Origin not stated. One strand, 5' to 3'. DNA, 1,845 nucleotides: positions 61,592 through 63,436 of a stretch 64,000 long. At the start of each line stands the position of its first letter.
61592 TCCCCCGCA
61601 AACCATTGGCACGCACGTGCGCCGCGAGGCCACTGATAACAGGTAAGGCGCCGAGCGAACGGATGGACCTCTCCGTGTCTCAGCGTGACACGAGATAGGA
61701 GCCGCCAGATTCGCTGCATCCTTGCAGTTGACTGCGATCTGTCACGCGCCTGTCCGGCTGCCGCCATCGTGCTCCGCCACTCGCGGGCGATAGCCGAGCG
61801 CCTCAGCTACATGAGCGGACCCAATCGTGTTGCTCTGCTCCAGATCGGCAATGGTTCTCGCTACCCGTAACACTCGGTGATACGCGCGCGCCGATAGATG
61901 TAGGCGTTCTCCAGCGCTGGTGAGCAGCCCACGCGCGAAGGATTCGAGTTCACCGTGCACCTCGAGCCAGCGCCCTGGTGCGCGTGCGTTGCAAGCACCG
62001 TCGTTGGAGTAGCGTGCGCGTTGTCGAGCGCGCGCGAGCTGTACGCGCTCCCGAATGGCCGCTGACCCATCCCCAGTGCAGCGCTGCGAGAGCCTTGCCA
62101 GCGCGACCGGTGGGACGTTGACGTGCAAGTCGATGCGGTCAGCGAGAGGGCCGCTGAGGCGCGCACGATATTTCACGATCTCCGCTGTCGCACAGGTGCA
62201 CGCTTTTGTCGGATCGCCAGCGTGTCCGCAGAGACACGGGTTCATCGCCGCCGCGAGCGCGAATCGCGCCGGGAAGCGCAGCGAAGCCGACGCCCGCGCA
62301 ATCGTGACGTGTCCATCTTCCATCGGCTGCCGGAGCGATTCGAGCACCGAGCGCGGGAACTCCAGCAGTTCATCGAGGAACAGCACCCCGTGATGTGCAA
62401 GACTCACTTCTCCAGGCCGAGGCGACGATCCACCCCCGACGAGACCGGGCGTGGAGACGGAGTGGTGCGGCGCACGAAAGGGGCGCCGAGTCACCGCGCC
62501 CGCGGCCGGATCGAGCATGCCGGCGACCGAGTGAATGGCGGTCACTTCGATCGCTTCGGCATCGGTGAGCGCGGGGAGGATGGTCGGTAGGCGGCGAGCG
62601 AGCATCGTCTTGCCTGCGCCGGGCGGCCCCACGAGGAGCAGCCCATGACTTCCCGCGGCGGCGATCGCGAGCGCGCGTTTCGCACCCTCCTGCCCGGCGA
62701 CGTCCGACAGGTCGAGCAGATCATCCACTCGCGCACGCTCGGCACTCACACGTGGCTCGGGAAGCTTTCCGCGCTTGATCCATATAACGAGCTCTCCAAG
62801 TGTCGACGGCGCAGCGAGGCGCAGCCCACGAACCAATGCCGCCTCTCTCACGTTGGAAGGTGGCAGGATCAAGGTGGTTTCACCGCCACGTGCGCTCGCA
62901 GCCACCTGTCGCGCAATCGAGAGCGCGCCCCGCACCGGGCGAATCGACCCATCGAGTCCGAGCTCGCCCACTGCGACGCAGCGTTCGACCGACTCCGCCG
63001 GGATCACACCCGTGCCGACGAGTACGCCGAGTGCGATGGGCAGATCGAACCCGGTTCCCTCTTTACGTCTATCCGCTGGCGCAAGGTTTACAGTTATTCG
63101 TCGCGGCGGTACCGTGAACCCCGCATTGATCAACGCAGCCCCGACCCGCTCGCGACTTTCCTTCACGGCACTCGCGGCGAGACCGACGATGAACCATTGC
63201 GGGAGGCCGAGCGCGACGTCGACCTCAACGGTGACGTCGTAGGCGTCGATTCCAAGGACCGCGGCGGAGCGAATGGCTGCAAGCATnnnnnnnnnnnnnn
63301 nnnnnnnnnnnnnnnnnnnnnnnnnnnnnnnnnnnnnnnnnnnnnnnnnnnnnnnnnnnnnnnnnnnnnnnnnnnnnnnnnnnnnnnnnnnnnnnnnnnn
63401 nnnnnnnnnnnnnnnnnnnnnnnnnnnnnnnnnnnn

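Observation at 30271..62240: Two independent gene-end replacement insertions without recombinase genes in one 64-kb window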

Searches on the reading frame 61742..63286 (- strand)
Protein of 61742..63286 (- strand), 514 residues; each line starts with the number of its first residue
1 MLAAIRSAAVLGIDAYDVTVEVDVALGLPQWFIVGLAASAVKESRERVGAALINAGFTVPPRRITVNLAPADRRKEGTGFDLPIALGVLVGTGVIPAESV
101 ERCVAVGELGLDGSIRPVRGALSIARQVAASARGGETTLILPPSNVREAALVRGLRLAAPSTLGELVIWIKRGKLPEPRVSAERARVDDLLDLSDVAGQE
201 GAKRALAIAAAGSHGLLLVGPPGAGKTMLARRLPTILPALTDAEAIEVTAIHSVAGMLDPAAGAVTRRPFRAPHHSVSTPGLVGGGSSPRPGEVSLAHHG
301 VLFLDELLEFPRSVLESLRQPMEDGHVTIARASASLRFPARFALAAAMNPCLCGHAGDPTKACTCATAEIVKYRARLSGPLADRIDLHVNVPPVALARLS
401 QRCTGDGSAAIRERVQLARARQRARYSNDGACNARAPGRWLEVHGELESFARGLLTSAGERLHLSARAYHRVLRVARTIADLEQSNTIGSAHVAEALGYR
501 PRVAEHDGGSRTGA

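Call 7: search_protein_families(library=pfam, proteins=[window:61742-63286:-], max_evalue=0.01)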
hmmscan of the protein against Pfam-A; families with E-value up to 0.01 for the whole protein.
window:61742-63286:- (514 aa): 13 families
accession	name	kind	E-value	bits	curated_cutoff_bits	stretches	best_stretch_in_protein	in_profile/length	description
PF01078.27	Mg_chelatase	-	6e-93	310.4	20.3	1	192-395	1-203/207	Magnesium chelatase, subunit ChlI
PF13541.12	ChlI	-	8.6e-40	135.8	27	1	20-145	1-121/121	Subunit ChlI of Mg-chelatase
PF13335.12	Mg_chelatase_C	-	1.9e-30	105.7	26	1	407-500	3-94/94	Magnesium chelatase, subunit ChlI C-terminal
PF07728.20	AAA_5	-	4.7e-08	33.6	22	1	215-237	1-23/139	AAA domain (dynein-related subfamily)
PF00493.29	MCM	-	2.2e-07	30.7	23.3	1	291-351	114-174/224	MCM P-loop domain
PF00158.32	Sigma54_activat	-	2.9e-05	24.3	20.2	1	285-338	80-133/168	Sigma-54 interaction domain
PF05496.18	RuvB_N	-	8.8e-05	22.8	27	0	194-231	7-51/159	Holliday junction DNA helicase RuvB P-loop domain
PF13401.12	AAA_22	-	0.0005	20.8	27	1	216-252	8-43/130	AAA domain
PF13191.12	AAA_16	-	0.00072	20.5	32.6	1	205-238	15-49/167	AAA ATPase domain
PF00004.35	AAA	-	0.0014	19.5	21.2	1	216-249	1-30/131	ATPase family associated with various cellular activities (AAA)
PF20030.5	bpMoxR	-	0.0055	16.2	27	0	205-237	23-55/205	MoxR domain in the MoxR-vWA-beta-propeller ternary systems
PF13671.12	AAA_33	-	0.008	16.9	27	0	216-238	2-24/143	AAA domain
PF20720.3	nSTAND3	-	0.0093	16.1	27.2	0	213-253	17-56/155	Novel STAND NTPase 3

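Call 71: find_encoding_contigs(protein=window:61742-63286:-, flank=10000, max_places=6)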
Protein window:61742-63286:- (514 aa): 2 contigs read that carry it; 1 place shown.
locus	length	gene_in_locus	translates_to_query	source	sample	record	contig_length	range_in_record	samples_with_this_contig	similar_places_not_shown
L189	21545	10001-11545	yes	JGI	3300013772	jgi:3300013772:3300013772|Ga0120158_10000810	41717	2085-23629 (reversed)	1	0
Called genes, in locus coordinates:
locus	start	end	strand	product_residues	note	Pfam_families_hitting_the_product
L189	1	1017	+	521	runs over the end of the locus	PF10518:TAT_signal (weak), PF01408:GFO_IDH_MocA, PF19051:GFO_IDH_MocA_C2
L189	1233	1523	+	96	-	-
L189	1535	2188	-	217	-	-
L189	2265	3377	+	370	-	PF04055:Radical_SAM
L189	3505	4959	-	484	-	PF00082:Peptidase_S8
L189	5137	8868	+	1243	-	PF13620:CarboxypepD_reg, PF13715:CarbopepD_reg_2 (faint)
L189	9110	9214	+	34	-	-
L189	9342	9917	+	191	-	PF00881:Nitroreductase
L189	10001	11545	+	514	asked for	PF13541:ChlI, PF07728:AAA_5 (faint), PF01078:Mg_chelatase, PF00493:MCM (weak), PF13335:Mg_chelatase_C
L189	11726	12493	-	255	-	PF00196:GerE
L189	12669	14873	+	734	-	PF07715:Plug, PF00593:TonB_dep_Rec_b-barrel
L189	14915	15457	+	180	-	PF03239:FTR1 (weak)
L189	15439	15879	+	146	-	PF03239:FTR1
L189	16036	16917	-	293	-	PF07485:DUF1529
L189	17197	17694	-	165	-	PF03413:PepSY (faint)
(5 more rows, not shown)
